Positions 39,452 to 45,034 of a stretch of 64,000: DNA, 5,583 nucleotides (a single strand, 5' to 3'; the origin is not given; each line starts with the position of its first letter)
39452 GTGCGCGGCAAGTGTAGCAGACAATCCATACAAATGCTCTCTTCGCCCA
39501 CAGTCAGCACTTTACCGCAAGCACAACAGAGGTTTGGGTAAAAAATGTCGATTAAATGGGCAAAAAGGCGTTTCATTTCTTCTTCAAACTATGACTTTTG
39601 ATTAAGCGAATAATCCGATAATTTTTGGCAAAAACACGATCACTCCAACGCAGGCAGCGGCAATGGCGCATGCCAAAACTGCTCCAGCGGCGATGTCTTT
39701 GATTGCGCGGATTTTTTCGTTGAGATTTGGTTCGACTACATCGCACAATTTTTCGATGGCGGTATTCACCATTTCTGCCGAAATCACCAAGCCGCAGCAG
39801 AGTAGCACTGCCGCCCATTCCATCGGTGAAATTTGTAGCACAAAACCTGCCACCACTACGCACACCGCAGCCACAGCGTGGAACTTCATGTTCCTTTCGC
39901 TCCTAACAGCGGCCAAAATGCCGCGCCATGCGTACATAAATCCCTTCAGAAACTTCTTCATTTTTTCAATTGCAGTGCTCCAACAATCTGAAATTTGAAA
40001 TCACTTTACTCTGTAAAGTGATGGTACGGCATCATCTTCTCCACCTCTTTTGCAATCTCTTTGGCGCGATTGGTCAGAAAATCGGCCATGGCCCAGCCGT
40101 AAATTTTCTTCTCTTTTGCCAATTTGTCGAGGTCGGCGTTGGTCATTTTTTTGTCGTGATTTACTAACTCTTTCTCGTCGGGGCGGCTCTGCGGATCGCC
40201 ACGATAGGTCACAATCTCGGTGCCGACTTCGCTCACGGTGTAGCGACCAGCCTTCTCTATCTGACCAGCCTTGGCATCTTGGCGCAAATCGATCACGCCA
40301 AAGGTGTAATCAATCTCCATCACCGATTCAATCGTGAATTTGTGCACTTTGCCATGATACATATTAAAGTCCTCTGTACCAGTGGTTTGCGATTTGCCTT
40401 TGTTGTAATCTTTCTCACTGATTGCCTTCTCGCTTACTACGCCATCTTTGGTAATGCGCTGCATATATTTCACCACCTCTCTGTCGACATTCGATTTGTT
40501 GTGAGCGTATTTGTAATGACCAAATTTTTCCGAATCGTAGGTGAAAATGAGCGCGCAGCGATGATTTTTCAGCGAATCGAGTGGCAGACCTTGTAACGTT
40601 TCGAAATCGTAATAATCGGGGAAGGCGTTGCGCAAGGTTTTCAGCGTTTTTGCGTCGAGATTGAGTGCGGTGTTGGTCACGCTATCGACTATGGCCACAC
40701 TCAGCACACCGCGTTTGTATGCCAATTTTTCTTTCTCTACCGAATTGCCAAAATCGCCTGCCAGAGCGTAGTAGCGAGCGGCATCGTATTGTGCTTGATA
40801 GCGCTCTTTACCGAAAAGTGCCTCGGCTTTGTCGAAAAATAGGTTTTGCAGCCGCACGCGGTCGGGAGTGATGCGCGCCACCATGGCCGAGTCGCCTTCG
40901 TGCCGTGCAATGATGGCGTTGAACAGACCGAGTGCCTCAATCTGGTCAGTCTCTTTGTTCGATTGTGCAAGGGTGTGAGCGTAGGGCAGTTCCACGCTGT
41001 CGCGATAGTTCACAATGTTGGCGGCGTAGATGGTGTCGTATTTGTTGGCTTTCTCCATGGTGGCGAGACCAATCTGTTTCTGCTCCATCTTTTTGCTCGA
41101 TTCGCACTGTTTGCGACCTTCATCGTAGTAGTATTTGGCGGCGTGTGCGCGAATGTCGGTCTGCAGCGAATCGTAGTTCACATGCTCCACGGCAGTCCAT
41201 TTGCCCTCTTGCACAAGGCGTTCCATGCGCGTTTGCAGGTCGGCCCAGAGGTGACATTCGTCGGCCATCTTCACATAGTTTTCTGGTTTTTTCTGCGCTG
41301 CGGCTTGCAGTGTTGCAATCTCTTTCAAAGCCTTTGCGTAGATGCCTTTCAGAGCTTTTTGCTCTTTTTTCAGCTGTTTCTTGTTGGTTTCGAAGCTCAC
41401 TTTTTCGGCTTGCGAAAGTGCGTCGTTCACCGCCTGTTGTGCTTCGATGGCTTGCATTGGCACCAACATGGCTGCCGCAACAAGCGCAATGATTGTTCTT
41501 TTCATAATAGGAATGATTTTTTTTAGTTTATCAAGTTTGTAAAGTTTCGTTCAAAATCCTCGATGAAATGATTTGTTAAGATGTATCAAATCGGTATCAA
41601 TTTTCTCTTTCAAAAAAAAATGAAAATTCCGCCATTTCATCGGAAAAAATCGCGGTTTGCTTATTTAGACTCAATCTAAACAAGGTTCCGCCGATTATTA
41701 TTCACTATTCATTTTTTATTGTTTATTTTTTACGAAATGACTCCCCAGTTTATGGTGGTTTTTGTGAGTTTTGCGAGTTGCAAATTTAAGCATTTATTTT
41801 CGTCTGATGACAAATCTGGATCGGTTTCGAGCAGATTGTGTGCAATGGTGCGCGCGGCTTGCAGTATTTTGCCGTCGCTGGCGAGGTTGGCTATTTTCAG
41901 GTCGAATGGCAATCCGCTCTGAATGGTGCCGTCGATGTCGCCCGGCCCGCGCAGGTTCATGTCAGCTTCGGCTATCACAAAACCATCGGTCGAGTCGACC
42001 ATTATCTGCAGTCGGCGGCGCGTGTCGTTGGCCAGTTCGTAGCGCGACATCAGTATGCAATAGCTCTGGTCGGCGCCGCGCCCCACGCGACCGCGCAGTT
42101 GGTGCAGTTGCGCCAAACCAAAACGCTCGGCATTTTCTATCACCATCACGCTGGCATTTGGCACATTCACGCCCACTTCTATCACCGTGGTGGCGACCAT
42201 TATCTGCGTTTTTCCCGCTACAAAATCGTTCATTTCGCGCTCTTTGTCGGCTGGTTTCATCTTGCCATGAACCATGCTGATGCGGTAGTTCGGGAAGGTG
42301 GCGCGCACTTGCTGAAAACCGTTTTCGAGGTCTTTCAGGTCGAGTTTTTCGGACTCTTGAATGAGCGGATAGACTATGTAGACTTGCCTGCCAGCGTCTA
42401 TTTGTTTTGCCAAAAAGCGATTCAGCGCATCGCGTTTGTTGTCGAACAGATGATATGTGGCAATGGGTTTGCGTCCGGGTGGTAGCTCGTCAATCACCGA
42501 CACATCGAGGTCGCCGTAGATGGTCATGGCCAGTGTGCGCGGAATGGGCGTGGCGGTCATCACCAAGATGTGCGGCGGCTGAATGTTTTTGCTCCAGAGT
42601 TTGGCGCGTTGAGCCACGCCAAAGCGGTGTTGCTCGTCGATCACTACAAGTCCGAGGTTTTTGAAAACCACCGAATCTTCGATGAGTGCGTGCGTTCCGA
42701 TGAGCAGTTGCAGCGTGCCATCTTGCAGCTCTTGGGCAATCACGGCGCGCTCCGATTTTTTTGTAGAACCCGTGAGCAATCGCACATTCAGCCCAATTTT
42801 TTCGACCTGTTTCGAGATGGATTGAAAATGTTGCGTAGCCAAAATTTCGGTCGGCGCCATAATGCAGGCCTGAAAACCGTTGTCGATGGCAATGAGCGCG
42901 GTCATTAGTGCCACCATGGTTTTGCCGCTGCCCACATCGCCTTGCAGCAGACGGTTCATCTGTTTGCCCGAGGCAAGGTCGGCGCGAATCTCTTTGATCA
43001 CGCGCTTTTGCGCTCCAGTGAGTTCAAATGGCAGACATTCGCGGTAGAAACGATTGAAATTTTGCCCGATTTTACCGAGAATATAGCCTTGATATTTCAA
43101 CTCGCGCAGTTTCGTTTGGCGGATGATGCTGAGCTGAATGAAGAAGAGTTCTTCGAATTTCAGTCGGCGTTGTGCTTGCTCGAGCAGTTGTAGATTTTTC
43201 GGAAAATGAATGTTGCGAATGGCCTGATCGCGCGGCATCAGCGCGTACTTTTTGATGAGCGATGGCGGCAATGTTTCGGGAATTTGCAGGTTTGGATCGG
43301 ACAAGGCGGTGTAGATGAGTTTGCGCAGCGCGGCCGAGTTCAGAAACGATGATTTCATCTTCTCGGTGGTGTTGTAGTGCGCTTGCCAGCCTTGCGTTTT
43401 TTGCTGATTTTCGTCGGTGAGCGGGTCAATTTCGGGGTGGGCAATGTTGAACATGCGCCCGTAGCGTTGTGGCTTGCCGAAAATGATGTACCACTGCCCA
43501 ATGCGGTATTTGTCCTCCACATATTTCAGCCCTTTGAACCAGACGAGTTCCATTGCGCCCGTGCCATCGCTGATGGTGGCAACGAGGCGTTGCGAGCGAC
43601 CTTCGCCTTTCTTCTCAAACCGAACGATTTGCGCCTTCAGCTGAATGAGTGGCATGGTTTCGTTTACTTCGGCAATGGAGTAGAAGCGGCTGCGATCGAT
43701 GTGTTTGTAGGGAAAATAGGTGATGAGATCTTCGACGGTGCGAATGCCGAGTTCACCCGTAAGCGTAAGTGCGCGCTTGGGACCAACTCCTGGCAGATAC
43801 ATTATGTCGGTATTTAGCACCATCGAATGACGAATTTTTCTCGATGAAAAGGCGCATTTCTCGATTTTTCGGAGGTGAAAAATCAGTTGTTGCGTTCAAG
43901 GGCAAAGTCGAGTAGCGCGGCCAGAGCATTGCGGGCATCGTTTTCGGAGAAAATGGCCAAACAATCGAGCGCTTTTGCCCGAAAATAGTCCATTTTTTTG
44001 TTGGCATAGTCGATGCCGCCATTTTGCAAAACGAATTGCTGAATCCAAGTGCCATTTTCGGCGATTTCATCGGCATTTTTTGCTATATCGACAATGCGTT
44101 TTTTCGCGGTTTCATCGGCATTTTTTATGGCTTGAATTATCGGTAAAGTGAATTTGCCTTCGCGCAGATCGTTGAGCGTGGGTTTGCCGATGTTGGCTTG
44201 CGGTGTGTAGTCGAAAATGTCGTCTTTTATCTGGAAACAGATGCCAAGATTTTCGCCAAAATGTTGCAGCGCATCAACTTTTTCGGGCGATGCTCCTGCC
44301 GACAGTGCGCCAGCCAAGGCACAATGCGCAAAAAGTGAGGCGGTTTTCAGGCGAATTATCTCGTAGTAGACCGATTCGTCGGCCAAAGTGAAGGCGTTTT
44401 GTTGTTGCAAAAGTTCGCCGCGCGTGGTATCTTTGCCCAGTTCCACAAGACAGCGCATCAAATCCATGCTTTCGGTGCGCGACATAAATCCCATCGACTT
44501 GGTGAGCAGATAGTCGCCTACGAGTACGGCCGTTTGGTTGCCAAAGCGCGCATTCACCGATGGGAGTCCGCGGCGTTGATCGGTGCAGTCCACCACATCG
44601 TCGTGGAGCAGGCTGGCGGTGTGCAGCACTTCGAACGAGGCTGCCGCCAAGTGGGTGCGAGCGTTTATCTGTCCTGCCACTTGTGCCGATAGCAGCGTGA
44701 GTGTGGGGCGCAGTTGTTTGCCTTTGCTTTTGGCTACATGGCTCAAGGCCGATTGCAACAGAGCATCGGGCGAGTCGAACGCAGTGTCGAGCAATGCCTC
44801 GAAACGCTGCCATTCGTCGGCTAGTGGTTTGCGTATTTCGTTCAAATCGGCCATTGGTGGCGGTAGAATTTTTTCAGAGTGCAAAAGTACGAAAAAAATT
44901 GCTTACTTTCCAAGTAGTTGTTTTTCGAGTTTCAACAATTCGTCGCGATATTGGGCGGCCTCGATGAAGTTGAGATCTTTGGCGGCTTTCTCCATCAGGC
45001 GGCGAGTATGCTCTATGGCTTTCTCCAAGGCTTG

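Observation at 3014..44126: Strongly over-represented word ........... (core of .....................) in both genes and spacers, in both orientations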

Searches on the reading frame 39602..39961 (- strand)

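Call 65: search_protein_families(library=pfam, proteins=[window:39602-39961:-], max_evalue=0.00001)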
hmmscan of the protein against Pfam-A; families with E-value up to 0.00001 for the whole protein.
window:39602-39961:- (119 aa): 1 family
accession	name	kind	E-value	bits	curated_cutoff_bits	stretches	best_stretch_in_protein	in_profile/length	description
PF01219.24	DAGK_prokar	-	5.7e-36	122.9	22.3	1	10-110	2-102/102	Prokaryotic diacylglycerol kinase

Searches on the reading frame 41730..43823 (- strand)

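Call 65: search_protein_families(library=pfam, proteins=[window:41730-43823:-], max_evalue=0.00001)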
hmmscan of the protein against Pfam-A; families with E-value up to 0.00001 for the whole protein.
window:41730-43823:- (697 aa): 6 families
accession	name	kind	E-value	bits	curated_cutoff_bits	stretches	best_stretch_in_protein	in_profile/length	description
PF19833.4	RecG_dom3_C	-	3.3e-33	114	26.8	1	612-697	2-87/87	ATP-dependent DNA helicase RecG, domain 3, C-terminal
PF00270.35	DEAD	-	3.2e-26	92.5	26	1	271-432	3-165/167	DEAD/DEAH box helicase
PF00271.37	Helicase_C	-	5.4e-25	88.2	23.5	1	463-582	2-108/110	Helicase conserved C-terminal domain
PF17191.10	RecG_wedge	-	2.6e-18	66.6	23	1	6-141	1-134/162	RecG wedge domain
PF04851.21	ResIII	-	4.3e-12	46.7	22.5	1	267-426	3-162/164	Type III restriction enzyme, res subunit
PF01336.31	tRNA_anti-codon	-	2.3e-08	34.3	27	1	64-135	5-75/75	OB-fold nucleic acid binding domain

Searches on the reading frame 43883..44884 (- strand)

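Call 6: search_protein_families(library=pfam, proteins=[window:43883-44884:-])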
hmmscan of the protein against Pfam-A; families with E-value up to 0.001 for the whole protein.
window:43883-44884:- (333 aa): 1 family
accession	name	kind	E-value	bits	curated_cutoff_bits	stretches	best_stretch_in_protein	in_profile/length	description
PF00348.22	polyprenyl_synt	-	6e-64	216.1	27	1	42-273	3-239/251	Polyprenyl synthetase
